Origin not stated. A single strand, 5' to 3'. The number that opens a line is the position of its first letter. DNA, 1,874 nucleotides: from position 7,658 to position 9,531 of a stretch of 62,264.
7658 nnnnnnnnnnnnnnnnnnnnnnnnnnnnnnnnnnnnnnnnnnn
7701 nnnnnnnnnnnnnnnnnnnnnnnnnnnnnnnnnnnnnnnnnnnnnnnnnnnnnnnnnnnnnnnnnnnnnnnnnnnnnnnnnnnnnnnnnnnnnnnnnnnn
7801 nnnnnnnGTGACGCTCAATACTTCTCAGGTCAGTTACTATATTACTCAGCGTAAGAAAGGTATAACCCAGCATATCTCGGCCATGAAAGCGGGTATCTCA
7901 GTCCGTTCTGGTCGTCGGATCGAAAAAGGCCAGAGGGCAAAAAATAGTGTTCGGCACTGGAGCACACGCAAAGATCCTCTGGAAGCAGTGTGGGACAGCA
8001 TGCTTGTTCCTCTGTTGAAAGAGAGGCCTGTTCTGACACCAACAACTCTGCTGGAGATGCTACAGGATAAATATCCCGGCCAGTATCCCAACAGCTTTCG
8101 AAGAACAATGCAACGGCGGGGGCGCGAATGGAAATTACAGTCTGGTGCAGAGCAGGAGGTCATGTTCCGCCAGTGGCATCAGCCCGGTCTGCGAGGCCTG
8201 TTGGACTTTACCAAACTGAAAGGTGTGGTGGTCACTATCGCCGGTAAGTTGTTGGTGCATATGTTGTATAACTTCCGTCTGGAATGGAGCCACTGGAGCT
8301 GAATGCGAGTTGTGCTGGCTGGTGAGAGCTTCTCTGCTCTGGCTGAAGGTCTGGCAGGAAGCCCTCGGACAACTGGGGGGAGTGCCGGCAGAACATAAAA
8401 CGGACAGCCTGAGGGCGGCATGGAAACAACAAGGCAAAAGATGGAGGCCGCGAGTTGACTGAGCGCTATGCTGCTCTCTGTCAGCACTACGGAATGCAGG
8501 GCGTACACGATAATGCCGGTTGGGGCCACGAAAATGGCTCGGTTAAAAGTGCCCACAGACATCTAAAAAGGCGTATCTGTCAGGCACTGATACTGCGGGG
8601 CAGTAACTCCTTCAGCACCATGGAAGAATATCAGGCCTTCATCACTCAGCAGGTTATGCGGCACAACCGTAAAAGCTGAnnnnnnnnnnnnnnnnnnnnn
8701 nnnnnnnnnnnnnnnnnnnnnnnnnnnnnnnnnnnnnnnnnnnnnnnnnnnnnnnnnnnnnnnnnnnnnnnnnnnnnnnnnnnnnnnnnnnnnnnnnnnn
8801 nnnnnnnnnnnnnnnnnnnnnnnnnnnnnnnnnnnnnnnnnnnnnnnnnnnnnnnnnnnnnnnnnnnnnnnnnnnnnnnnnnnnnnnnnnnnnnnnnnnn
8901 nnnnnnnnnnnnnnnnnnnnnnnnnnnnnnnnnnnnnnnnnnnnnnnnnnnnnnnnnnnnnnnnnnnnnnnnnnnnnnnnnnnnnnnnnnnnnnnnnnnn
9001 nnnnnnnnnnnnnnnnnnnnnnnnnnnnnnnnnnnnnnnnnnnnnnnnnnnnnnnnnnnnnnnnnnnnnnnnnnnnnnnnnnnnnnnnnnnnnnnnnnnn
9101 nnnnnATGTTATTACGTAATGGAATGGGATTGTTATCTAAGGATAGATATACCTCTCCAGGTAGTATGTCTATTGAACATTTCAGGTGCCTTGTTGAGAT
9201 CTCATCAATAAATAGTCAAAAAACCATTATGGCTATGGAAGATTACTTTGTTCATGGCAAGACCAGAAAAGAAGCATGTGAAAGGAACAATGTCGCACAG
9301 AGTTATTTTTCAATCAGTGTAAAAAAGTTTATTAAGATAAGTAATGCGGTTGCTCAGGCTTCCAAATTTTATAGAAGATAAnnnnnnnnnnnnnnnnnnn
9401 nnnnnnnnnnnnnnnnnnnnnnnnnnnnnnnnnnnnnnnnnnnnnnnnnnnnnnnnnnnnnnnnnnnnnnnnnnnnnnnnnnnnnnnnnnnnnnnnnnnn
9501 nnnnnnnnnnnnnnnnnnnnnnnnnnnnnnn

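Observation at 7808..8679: Decayed IS21-family transposase between the pgt locus and the fimbrial operon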

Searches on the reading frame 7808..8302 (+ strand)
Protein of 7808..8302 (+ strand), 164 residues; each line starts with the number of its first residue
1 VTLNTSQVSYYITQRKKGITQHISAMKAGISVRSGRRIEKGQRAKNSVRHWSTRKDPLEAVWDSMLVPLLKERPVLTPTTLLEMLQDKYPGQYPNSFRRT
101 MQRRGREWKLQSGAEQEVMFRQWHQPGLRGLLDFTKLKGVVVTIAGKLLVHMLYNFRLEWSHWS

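Call 3: search_protein_families(proteins=[window:7808-8302:+], library=ncbifam, max_evalue=0.01)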
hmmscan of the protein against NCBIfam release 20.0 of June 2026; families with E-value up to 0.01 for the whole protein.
window:7808-8302:+ (164 aa): 2 families
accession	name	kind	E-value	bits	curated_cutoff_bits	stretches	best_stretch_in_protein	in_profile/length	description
NF033546.1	transpos_IS21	equivalog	5.6e-21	75.3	160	1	13-164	3-150/294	IS21 family transposase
TIGR03070.1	couple_hipB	subfamily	0.0041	17.1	71.65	1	16-43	13-40/58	type II toxin-antitoxin system Y4mF family antitoxin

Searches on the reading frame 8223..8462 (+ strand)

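Call 3: search_protein_families(proteins=[window:8223-8462:+], library=ncbifam, max_evalue=0.01)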
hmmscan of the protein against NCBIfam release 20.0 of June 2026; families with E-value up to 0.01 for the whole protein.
window:8223-8462:+ (79 aa): 1 family
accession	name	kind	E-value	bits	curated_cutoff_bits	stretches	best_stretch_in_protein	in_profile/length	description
NF033546.1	transpos_IS21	equivalog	2.9e-05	23.7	160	1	40-73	163-196/294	IS21 family transposase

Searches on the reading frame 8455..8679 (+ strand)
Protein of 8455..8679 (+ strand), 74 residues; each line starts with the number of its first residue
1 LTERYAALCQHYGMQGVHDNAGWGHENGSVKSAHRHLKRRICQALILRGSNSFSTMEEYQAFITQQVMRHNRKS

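Call 3: search_protein_families(proteins=[window:8455-8679:+], library=ncbifam, max_evalue=0.01)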
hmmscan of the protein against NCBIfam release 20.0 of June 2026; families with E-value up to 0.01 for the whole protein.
window:8455-8679:+ (74 aa): 1 family
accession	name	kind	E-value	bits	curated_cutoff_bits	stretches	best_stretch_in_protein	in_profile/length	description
NF033546.1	transpos_IS21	equivalog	5.6e-13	49.1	160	1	2-73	202-269/294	IS21 family transposase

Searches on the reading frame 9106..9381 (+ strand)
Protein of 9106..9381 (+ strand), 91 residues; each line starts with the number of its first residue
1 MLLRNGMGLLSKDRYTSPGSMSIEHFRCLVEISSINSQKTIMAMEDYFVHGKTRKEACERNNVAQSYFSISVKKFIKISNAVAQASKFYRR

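Call 3: search_protein_families(proteins=[window:9106-9381:+], library=ncbifam, max_evalue=0.01)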
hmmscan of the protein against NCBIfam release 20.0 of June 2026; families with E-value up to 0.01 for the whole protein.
window:9106-9381:+ (91 aa): 0 families

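Call 18: list_cluster_members(proteins=[window:9106-9378:+, window:9426-9929:+, window:10018-10602:+])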
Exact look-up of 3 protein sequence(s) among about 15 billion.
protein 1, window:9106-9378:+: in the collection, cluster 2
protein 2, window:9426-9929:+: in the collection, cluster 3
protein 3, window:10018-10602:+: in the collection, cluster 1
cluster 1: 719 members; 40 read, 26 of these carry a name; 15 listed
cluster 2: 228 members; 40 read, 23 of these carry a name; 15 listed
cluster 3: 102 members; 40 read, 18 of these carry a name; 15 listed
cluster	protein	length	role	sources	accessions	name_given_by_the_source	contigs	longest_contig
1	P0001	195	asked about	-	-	fimbrial protein [Escherichia coli] | type 1 fimbria pilin | Fimbrial protein n=10 Tax=Escherichia coli TaxID=562 RepID=Q707J5_ECOLX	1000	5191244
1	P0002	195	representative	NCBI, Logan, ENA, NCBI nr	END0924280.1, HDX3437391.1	TPA: type 1 fimbrial protein [Escherichia coli] | type 1 fimbrial protein [Escherichia coli]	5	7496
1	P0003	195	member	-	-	minor pilin protein PapH [Escherichia coli] | type 1 fimbria pilin | Fimbrial protein n=8 Tax=Enterobacteriaceae TaxID=543 RepID=A0A244B8W0_ECOLX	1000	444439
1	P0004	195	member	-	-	fimbrial protein [Escherichia coli] | P fimbrial minor subunit PapH n=16 Tax=Escherichia coli TaxID=562 RepID=A0A234XPA5_ECOLX | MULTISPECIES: fimbrial protein [Escherichia]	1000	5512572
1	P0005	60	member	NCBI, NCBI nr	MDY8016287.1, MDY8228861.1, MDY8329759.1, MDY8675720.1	fimbrial protein, partial [Escherichia coli] | fimbrial protein [Escherichia coli]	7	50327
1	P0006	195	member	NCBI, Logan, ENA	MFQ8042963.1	fimbrial protein [Escherichia coli]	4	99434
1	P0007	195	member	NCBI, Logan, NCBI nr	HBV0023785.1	TPA: type 1 fimbrial protein [Escherichia coli] | type 1 fimbrial protein [Escherichia coli]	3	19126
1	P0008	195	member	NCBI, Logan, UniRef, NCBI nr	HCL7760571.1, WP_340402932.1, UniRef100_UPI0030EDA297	fimbrial protein [Escherichia coli] | fimbrial protein n=1 Tax=Escherichia coli TaxID=562 RepID=UPI0030EDA297 | type 1 fimbrial protein [Escherichia coli]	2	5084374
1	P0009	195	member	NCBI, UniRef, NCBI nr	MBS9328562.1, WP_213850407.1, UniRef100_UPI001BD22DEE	type 1 fimbrial protein [Escherichia coli] | fimbrial protein n=1 Tax=Escherichia coli TaxID=562 RepID=UPI001BD22DEE | fimbrial protein [Escherichia coli]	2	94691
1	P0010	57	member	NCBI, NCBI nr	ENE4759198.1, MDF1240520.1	fimbrial protein, partial [Escherichia coli] | fimbrial protein [Escherichia coli]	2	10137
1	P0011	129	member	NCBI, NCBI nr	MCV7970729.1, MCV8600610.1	type 1 fimbrial protein, partial [Escherichia coli] | type 1 fimbrial protein [Escherichia coli]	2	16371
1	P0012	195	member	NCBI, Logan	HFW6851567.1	TPA: fimbrial protein [Escherichia coli]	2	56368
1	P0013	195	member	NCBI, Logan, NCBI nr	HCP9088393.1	TPA: type 1 fimbrial protein [Escherichia coli] | type 1 fimbrial protein [Escherichia coli]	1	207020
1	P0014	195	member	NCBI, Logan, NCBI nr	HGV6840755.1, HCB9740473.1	TPA: fimbrial protein [Escherichia coli] | type 1 fimbrial protein [Escherichia coli]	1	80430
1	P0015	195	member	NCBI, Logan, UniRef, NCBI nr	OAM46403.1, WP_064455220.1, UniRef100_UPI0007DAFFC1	fimbrial protein [Escherichia coli] | fimbrial protein n=1 Tax=Escherichia coli TaxID=562 RepID=UPI0007DAFFC1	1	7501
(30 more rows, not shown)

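Call 27: find_related_loci(query=window:9106-9378:+, collection=genome_contigs, flank=4000)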
Query window:9106-9378:+ (91 aa) in genome_contigs; peptide patterns used: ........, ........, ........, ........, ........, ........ (x = any residue, [..] = any of these).
33 stretches matched a pattern, but none encodes a relative of the query by tblastn (E <= 1e-3).

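Call 60: search_dna_similar(query=window:9106-9378:+, collection=plasmids, mode=protein, max_rows=40, rows=spread)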
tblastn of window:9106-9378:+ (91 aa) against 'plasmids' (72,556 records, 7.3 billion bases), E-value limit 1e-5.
Records with a match: 1667; places in all: 1818; records where one place covers at least 80% of the query: 265.
Best place of each record, by identity: 60-80% 4; <60% 1663.
By first word of the organism name: Escherichia 1112; Salmonella 493; Klebsiella 32; Edwardsiella 11; Pseudomonas 10; Shigella 4; Citrobacter 2; Enterobacter 1; uncultured 1; Serratia 1.
By predicted mobility (MOB-suite, as given by PLSDB): conjugative 1245; non-mobilizable 233; mobilizable 189.
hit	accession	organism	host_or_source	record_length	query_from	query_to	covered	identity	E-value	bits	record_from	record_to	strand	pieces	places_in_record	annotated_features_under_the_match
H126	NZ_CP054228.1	Escherichia coli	Homo sapiens,urine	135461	4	91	97%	58.0%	2e-28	113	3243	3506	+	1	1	PapB/FocB family fimbrial expression transcriptional regulator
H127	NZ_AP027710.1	Escherichia coli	-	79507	4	89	95%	40.7%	3e-14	73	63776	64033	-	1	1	adhesin biosynthesis transcription regulatory family protein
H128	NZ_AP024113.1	Escherichia coli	Homo sapiens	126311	17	90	81%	44.6%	6e-12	66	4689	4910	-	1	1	PapB/FocB family fimbrial expression transcriptional regulator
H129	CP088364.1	Escherichia coli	Homo sapiens,blood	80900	21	90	77%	47.1%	5e-13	69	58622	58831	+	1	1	adhesin biosynthesis transcription regulatory family protein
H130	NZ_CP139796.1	Escherichia coli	Homo sapiens,cell culture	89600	21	90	77%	47.1%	5e-13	69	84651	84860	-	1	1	adhesin biosynthesis transcription regulatory family protein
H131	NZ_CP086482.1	Escherichia coli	Homo sapiens,stool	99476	21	90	77%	47.1%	5e-13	69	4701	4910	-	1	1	adhesin biosynthesis transcription regulatory family protein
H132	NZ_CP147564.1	Escherichia coli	Homo sapiens,bloodstream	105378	21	90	77%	47.1%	5e-13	69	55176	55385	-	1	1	adhesin biosynthesis transcription regulatory family protein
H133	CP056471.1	Escherichia coli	culture,Freshwater sample from ...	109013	21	90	77%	47.1%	5e-13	69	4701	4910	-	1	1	adhesin biosynthesis transcription regulatory family protein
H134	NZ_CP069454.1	Escherichia coli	Homo sapiens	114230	21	90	77%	47.1%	5e-13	69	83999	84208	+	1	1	adhesin biosynthesis transcription regulatory family protein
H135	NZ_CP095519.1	Escherichia coli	Homo sapiens,blood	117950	21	90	77%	47.1%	5e-13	69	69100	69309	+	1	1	adhesin biosynthesis transcription regulatory family protein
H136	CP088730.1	Escherichia coli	Homo sapiens,blood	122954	21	90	77%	47.1%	5e-13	69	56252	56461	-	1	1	adhesin biosynthesis transcription regulatory family protein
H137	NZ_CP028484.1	Escherichia coli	Homo sapiens,sputum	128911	21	90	77%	47.1%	5e-13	69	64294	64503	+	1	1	adhesin biosynthesis transcription regulatory family protein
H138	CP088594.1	Escherichia coli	Homo sapiens,blood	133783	21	90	77%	47.1%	5e-13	69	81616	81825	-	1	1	adhesin biosynthesis transcription regulatory family protein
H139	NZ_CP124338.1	Escherichia coli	wastewater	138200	21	90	77%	47.1%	5e-13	69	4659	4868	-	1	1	adhesin biosynthesis transcription regulatory family protein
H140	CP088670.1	Escherichia coli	Homo sapiens,blood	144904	21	90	77%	47.1%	5e-13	69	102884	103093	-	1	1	adhesin biosynthesis transcription regulatory family protein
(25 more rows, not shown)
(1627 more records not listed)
